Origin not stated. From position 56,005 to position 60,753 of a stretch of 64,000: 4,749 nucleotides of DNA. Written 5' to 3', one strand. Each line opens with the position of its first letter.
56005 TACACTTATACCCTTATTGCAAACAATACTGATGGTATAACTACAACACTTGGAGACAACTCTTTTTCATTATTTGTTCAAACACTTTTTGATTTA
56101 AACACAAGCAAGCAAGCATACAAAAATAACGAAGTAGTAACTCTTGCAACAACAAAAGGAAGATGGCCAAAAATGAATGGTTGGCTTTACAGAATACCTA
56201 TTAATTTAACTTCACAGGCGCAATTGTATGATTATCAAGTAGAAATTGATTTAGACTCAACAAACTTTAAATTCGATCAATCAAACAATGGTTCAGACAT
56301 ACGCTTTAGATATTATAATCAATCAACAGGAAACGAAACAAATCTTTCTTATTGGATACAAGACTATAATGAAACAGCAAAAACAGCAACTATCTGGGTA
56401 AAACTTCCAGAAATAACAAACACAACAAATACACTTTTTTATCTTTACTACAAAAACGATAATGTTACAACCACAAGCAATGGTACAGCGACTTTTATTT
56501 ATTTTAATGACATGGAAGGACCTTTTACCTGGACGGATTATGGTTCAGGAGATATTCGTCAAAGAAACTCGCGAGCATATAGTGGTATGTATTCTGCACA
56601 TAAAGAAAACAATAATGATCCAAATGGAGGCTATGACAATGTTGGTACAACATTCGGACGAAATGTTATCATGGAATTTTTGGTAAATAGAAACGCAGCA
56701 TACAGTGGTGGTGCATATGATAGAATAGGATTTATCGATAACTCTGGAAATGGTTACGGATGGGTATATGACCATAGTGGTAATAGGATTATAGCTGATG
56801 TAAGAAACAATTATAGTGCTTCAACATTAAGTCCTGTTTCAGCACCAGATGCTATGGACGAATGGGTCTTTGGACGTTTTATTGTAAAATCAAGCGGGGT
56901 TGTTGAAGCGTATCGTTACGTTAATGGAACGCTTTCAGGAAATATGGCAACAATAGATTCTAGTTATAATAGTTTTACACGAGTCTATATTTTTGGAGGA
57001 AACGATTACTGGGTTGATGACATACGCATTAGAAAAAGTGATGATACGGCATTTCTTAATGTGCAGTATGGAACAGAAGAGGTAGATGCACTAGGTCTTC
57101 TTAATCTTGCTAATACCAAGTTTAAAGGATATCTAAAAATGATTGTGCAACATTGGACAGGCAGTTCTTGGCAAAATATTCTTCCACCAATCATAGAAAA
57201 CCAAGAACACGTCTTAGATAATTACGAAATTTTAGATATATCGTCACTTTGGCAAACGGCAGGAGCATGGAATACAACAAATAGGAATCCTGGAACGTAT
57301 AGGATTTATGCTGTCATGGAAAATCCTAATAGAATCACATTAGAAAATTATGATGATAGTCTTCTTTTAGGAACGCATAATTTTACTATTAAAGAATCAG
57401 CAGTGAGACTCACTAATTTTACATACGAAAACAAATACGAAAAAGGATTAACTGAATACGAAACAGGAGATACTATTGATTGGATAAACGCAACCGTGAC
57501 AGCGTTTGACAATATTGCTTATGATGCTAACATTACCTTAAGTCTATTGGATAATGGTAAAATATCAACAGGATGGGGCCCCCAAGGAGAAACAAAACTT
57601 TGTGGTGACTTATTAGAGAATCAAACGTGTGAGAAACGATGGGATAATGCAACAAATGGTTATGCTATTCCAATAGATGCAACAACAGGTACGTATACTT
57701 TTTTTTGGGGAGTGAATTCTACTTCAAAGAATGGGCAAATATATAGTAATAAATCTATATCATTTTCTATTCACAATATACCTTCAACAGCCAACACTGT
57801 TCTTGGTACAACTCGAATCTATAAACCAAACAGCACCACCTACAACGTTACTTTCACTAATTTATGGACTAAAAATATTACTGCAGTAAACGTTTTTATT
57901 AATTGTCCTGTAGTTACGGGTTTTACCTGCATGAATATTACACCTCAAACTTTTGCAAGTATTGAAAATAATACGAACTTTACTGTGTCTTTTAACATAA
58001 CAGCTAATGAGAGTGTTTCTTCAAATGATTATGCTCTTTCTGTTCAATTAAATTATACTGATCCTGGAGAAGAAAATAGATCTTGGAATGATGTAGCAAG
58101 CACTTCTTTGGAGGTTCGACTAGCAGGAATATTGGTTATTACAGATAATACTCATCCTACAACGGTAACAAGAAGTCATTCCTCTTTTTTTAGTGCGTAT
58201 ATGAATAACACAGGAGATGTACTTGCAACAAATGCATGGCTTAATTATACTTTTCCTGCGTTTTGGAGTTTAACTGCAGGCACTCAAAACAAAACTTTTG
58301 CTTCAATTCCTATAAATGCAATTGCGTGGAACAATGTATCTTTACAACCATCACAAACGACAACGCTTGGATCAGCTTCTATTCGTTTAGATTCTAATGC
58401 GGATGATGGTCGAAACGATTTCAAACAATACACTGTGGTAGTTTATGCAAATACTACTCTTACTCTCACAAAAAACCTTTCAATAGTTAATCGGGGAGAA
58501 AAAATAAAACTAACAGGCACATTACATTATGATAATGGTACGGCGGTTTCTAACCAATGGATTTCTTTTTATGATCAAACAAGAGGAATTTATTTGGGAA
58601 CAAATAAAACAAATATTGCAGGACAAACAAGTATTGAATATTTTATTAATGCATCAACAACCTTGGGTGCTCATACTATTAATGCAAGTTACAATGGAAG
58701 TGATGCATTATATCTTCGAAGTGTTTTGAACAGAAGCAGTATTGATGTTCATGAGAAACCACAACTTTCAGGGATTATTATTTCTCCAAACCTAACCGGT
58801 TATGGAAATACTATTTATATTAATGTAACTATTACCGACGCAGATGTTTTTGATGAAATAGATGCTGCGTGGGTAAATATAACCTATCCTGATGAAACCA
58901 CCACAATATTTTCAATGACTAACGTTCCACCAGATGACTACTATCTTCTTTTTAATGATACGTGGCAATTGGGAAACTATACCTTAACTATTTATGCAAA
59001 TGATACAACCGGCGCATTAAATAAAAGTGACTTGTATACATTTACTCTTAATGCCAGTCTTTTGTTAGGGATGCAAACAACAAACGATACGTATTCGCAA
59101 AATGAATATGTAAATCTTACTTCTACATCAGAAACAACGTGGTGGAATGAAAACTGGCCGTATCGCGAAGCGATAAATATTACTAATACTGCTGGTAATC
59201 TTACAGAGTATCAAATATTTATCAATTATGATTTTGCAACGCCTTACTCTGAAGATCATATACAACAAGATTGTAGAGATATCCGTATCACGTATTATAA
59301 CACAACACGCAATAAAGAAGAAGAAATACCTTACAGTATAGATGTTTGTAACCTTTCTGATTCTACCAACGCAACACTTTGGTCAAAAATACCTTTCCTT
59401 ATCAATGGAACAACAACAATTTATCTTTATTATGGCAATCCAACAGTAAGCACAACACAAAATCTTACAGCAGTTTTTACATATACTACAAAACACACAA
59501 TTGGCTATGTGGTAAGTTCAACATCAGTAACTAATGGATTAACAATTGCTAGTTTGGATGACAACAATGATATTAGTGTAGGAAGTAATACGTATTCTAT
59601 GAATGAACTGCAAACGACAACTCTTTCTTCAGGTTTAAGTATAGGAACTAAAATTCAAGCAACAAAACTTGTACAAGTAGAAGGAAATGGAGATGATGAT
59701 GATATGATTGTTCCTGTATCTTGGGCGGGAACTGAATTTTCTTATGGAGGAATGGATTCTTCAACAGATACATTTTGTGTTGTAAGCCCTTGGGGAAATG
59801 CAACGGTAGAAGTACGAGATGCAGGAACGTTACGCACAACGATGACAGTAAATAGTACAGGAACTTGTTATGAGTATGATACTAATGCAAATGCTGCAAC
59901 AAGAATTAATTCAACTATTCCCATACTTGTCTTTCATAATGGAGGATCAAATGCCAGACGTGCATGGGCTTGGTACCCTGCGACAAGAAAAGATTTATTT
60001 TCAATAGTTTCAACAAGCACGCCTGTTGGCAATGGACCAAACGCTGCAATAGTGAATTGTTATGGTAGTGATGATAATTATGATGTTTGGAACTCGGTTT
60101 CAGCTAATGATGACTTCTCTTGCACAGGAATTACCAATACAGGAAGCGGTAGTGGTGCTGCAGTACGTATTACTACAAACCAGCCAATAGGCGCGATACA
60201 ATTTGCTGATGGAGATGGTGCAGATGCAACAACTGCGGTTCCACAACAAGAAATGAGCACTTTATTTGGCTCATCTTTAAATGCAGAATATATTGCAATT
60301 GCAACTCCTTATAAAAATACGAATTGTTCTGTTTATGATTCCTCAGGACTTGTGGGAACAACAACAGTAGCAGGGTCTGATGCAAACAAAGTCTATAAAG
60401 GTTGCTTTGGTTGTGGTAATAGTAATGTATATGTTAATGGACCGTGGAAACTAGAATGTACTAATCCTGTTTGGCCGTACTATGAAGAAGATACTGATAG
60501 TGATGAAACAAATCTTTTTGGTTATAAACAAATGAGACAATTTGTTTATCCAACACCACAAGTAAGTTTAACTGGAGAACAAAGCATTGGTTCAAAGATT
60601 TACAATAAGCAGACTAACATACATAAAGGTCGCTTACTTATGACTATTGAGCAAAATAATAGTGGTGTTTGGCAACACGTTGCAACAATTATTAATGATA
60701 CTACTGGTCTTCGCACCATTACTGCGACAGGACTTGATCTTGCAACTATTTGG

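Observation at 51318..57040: Domain grammar of the giant protein: DUF2341-like modules each followed by a LamG-like jelly-roll, repeated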

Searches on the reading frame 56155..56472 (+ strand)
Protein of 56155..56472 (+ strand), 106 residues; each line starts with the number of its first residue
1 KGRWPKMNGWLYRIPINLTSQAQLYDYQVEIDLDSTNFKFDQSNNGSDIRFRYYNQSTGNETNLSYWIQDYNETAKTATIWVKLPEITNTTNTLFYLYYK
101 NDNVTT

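Call 8: search_protein_families(library=pfam, proteins=[window:56155-56472:+], max_evalue=1)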
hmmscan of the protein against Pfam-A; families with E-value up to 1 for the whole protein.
window:56155-56472:+ (106 aa): 1 family
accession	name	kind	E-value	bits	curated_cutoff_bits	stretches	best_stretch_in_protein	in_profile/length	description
PF10102.14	DUF2341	-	4.3e-14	53.2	23.4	1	45-105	1-56/84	Domain of unknown function (DUF2341)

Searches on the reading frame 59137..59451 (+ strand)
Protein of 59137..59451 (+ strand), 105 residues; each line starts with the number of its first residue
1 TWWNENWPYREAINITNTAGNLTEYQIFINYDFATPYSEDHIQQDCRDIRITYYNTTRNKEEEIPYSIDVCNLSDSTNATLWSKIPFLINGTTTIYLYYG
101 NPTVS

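Call 8: search_protein_families(library=pfam, proteins=[window:59137-59451:+], max_evalue=1)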
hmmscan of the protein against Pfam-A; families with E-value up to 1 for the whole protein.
window:59137-59451:+ (105 aa): 2 families
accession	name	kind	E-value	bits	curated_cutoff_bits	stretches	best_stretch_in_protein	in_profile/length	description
PF10102.14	DUF2341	-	1.2e-07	32.6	23.4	1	45-104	1-55/84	Domain of unknown function (DUF2341)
PF19479.4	DUF6015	-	0.12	13.2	27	1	24-61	54-91/140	Family of unknown function (DUF6015)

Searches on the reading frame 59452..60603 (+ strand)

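Call 8: search_protein_families(library=pfam, proteins=[window:59452-60603:+], max_evalue=1)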
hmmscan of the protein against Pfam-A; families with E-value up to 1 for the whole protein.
window:59452-60603:+ (384 aa): 1 family
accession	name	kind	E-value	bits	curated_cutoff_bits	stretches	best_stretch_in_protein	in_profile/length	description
PF17656.6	ChapFlgA_N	-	0.24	12.2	27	0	113-133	50-71/77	FlgA N-terminal domain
